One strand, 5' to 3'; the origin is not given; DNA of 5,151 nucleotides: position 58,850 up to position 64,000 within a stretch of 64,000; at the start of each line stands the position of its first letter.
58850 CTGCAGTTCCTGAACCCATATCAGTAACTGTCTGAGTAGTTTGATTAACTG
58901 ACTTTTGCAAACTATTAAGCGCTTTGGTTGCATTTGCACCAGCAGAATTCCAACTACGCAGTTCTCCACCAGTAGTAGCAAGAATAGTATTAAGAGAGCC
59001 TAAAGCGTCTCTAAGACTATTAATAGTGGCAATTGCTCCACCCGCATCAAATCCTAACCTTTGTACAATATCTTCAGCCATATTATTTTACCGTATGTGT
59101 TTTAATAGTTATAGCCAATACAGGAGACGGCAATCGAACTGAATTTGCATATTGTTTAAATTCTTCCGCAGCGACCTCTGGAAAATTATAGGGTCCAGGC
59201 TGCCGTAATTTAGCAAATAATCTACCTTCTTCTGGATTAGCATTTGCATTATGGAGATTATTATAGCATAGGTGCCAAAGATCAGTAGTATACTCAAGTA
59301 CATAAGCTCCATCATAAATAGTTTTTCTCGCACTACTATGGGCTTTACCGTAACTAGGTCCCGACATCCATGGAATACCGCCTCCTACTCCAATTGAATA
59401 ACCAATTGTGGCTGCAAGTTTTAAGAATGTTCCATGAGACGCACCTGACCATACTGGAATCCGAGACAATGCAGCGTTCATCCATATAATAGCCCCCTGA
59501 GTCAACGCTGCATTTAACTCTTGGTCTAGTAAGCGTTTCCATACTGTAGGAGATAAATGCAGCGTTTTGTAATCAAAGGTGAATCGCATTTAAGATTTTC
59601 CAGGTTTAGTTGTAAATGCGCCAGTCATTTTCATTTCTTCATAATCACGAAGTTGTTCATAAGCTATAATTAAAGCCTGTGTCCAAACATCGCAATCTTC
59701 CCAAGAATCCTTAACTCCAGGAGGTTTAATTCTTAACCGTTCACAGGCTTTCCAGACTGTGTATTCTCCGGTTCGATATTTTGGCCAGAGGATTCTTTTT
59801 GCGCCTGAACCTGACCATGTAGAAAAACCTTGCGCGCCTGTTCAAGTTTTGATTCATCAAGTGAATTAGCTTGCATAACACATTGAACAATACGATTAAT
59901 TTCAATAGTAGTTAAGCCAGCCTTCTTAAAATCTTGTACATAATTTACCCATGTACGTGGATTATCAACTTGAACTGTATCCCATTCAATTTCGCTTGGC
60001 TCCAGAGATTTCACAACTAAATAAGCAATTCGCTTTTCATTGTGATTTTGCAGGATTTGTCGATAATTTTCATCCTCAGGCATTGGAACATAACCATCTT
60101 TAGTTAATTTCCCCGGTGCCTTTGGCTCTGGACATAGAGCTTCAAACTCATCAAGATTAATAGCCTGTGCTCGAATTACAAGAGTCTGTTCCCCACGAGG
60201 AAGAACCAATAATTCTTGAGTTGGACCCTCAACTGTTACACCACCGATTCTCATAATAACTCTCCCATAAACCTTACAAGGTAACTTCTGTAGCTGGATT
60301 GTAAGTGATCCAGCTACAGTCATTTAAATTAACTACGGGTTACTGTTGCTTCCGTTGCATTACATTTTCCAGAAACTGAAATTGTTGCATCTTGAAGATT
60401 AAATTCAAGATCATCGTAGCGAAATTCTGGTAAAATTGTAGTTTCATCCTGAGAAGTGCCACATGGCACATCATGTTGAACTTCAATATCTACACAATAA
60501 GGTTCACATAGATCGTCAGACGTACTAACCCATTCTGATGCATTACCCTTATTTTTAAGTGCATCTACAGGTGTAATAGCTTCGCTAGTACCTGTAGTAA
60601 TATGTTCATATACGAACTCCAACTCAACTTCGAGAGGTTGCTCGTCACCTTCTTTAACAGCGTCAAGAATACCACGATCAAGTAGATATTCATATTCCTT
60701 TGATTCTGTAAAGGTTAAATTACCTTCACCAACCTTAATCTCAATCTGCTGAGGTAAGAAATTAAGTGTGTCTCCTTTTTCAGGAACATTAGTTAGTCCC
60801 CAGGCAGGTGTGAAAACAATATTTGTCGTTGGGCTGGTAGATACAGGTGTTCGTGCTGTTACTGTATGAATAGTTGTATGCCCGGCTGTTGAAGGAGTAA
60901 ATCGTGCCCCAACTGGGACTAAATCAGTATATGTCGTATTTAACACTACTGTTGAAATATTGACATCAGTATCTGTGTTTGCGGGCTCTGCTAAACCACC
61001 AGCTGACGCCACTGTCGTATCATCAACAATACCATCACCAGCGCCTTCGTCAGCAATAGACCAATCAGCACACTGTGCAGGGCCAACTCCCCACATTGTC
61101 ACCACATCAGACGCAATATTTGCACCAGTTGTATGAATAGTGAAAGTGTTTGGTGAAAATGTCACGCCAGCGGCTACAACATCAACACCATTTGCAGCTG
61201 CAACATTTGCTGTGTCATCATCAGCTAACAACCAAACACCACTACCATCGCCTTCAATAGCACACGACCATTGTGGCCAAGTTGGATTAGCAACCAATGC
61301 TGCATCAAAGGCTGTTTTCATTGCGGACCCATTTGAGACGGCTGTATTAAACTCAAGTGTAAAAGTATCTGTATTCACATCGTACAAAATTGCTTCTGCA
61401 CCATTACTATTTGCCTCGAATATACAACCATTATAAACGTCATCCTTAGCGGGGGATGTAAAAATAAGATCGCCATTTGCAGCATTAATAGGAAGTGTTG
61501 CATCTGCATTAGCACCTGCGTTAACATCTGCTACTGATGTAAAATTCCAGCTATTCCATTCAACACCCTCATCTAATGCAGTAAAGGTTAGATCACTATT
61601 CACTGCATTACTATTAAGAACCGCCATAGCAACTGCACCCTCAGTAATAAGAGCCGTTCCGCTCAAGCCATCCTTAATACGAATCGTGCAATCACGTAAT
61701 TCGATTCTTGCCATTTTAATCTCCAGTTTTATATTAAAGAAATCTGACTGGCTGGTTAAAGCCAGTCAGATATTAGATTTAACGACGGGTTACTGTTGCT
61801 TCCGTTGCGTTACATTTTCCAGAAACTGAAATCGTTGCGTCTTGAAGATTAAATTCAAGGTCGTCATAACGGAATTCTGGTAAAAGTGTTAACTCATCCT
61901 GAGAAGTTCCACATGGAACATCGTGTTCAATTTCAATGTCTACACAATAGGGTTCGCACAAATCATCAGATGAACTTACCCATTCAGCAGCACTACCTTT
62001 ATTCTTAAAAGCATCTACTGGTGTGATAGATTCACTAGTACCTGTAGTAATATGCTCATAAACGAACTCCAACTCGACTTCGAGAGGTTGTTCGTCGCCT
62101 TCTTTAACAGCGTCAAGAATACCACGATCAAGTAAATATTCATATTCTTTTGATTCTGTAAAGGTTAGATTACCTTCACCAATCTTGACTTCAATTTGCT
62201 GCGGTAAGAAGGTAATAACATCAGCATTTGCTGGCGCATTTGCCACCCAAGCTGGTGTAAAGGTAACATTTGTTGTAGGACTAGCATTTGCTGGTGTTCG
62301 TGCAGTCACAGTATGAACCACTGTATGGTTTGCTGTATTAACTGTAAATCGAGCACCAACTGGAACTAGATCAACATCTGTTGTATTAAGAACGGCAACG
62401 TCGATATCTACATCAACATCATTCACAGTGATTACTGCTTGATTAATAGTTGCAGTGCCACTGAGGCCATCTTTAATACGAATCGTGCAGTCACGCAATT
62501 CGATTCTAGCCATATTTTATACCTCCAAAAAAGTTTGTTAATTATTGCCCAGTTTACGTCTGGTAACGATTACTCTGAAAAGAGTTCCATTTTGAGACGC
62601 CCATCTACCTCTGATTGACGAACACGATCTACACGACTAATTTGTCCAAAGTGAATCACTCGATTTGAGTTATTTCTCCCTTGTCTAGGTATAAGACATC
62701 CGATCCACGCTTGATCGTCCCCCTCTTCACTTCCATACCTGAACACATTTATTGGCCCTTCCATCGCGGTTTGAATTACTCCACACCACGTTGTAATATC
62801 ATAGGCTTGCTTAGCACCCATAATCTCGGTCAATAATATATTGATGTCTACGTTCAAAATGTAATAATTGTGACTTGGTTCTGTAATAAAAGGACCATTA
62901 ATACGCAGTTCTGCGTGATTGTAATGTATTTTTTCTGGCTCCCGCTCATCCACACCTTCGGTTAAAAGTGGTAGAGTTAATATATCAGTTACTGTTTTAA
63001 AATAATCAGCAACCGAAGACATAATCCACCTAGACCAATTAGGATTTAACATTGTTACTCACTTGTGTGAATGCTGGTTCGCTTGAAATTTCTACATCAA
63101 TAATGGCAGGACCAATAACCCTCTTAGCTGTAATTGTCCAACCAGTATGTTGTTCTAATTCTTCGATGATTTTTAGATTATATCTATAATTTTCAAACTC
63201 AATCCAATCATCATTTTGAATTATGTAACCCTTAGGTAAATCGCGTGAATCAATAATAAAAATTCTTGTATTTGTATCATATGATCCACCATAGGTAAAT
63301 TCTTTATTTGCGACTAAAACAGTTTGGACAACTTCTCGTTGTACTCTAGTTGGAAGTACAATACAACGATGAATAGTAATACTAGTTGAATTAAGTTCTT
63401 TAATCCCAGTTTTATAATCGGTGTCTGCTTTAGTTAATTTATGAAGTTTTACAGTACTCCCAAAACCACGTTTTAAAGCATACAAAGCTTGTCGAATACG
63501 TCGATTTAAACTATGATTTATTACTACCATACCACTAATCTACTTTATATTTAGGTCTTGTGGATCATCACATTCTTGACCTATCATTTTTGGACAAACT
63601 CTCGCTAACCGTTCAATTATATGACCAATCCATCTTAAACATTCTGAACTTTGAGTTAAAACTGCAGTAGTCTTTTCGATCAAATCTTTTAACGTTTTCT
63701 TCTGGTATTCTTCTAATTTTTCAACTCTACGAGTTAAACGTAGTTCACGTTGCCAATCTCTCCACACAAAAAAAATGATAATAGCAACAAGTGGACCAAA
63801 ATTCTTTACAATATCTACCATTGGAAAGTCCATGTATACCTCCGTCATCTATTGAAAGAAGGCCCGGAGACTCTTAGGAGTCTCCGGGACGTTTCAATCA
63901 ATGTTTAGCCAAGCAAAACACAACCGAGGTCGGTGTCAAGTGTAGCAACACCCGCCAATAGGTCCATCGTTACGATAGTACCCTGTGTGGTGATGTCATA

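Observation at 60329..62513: Duplicated major-tail-like genes sharing identical termini, separated by an attenuating terminator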

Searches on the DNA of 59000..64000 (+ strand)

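Call 9: search_dna_similar(query=window:59000-64000:+, collection=phages, mode=distant, max_rows=20)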
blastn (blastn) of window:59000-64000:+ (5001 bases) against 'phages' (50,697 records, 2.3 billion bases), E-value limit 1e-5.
No match.

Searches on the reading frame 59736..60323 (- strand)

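Call 6: search_protein_families(library=phrogs, proteins=[window:59736-60323:-], max_evalue=0.01)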
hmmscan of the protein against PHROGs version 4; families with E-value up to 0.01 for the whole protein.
window:59736-60323:- (196 aa): 0 families

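Call 7: search_protein_families(library=pfam, proteins=[window:59736-60323:-], max_evalue=0.1)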
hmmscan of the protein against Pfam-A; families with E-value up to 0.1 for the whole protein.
window:59736-60323:- (196 aa): 1 family
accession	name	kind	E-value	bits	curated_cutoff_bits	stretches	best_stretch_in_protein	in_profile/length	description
PF09994.14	T6SS_Tle1-like_cat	-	0.098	12.4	27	0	114-176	181-244/287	T6SS, Phospholipase effector Tle1-like, catalytic domain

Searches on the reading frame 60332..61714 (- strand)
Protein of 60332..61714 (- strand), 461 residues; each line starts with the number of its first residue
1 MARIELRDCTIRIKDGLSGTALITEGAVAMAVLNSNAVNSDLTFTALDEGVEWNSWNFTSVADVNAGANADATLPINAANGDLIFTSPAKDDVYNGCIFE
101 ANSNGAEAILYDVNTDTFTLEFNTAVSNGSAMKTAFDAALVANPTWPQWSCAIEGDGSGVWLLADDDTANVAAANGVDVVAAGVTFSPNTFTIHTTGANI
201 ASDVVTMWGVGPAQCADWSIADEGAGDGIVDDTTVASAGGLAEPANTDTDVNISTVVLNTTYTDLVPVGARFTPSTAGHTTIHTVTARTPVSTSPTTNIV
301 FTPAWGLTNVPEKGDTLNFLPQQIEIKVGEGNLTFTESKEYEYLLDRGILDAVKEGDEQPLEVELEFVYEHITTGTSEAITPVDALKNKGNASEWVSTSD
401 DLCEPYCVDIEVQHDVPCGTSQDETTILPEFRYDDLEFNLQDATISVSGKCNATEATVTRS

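Call 6: search_protein_families(library=phrogs, proteins=[window:60332-61714:-], max_evalue=0.01)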
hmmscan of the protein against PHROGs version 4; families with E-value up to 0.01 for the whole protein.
window:60332-61714:- (461 aa): 0 families

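Call 7: search_protein_families(library=pfam, proteins=[window:60332-61714:-], max_evalue=0.1)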
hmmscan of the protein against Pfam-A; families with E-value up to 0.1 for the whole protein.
window:60332-61714:- (461 aa): 1 family
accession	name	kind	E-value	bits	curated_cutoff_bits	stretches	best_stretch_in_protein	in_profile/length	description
PF10648.15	Gmad2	-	0.097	13.4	25.7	0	17-60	19-63/86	Immunoglobulin-like domain of bacterial spore germination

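Call 46: predict_structure(alignment_id=A4)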
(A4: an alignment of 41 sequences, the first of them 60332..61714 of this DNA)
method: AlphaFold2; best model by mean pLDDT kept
length: 461 residues; sequences in the alignment: 41
mean_pLDDT: 66.2   pTM: 0.53
mean pLDDT of the five models: 66.2, 63.9, 61.8, 59.7, 59.2
residues with pLDDT >= 90: 86; 70-90: 151; 50-70: 76; < 50: 148
segments of 3 or more residues with pLDDT < 50: 45-75, 86-105, 146-183, 185-190, 196-239
pLDDT, mean of each block of 10 residues (from residue 1): 82 88 74 51 46 33 33 46 46 36 54 58 69 71 48 33 35 35 43 52 38 34 33 42 87 91 88 94 92 88 93 94 84 86 71 81 87 70 82 73 76 77 88 87 87 88 82
secondary structure, 60 per line:
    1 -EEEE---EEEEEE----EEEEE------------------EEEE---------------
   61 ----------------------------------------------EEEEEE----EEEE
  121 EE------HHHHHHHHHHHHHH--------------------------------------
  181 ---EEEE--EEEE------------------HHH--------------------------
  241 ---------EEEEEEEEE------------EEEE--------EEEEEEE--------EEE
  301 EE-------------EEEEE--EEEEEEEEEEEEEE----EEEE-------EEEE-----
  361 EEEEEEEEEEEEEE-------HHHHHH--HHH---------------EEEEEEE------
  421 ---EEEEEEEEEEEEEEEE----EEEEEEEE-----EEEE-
elements in order: E2-5 E9-14 E19-23 E42-45 E107-112 E117-122 H129-142 E184-187 E190-193 E250-258 E271-274 E283-289 E298-302 E316-320 E323-336 E341-344 E352-355 E361-374 H382-387 E408-414 E424-439 E444-451 E457-460

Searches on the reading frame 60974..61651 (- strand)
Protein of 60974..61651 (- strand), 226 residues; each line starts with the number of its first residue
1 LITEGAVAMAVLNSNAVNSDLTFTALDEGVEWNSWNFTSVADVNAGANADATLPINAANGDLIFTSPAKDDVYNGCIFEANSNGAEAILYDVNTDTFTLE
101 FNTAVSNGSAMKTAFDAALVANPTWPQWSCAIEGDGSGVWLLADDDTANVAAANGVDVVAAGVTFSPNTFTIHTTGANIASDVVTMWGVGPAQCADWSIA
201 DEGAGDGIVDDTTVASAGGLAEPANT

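Call 28: find_homologous_proteins(query=window:60974-61651:-, max_evalue=0.001)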
Query seq(226 aa) (226 aa): 5 proteins with E <= 0.001 among 933 candidates.
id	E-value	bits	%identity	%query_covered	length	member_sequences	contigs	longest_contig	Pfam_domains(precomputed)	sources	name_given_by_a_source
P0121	3.8e-56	209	57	84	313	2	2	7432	-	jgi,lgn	jgi:hypothetical protein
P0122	2.8e-52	196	87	48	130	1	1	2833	-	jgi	jgi:hypothetical protein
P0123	3.4e-32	130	63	51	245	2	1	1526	-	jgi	jgi:hypothetical protein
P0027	3.9e-16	78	39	69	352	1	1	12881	-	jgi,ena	-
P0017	7.3e-15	74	36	80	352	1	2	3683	-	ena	-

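Call 29: search_protein_families(library=pfam, proteins=[window:60974-61651:-], max_evalue=10)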
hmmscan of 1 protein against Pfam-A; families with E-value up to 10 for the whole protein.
seq(226 aa): 0 families

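Call 61: search_protein_representatives(protein=window:60974-61651:-)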
Query: 226 residues. Proteins with E-value up to 0.001 (for the whole library): 16; up to 1e-10: 12; up to 1e-30: 7. The best 16 are listed.
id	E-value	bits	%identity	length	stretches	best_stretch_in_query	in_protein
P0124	5.3e-168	572.6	56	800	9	15-223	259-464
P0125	1.0e-162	555.3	49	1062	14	10-220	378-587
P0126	2.1e-101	354.8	52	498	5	3-220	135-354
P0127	3.7e-79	282.1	47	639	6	10-216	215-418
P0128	1.1e-70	254.4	49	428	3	5-221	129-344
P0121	1.2e-56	208.5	56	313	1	7-220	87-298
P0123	1.1e-32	130.2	63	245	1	41-159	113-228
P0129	2.0e-19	86.8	48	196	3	152-221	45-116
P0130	7.8e-19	84.8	45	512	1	51-156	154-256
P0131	1.3e-16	77.5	35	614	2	3-176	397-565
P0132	1.9e-15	73.8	41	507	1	53-166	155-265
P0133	2.5e-15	73.4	33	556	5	49-158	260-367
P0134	2.0e-08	50.8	40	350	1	18-158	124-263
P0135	2.3e-07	47.3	39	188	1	61-162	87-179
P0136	2.2e-04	37.6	37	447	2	55-159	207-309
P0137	5.5e-04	36.3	31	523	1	54-157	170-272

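Call 62: search_protein_families(library=pfam, proteins=[P0124, P0125, P0126, P0127, P0128, P0130, P0131, P0132, P0133, P0137], max_evalue=0.01)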
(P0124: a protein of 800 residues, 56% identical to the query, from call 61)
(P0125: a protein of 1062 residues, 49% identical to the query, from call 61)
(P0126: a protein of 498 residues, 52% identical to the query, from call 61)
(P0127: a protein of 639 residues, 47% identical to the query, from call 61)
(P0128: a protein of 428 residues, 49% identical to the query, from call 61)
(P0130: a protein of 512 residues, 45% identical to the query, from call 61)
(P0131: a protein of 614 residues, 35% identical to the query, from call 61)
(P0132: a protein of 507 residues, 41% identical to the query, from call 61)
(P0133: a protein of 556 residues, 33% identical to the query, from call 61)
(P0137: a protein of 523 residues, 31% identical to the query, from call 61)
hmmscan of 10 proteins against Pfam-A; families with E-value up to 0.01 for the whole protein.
P0124 (800 aa): 0 families

P0125 (1062 aa): 0 families

P0126 (498 aa): 0 families

P0127 (639 aa): 0 families

P0128 (428 aa): 0 families

P0130 (512 aa): 0 families

P0131 (614 aa): 0 families

P0132 (507 aa): 0 families

P0133 (556 aa): 0 families

P0137 (523 aa): 0 families

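Call 63: search_protein_families(library=phrogs, proteins=[P0124, P0125, P0126, P0127, P0128, P0130, P0131, P0132, P0133, P0137], max_evalue=0.001)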
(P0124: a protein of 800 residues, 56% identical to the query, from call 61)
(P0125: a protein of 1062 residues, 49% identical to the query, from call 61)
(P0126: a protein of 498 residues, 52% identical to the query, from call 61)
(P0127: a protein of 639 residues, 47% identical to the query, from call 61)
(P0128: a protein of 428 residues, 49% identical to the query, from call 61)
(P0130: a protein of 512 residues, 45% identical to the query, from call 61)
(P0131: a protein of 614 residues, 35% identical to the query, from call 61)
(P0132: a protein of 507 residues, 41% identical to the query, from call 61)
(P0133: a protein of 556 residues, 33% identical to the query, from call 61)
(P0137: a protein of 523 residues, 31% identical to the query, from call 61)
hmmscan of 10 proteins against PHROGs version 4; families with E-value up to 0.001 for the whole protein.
P0124 (800 aa): 0 families

P0125 (1062 aa): 1 family
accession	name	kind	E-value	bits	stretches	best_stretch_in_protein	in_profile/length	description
phrog_36035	-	unknown function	5.7e-06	27.6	0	749-803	7-60/80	-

P0126 (498 aa): 0 families

P0127 (639 aa): 0 families

P0128 (428 aa): 0 families

P0130 (512 aa): 1 family
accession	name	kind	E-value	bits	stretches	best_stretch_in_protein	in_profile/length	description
phrog_4577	-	tail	0.0005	20.4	0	34-104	122-189/340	tail protein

P0131 (614 aa): 0 families

P0132 (507 aa): 0 families

P0133 (556 aa): 0 families

P0137 (523 aa): 0 families
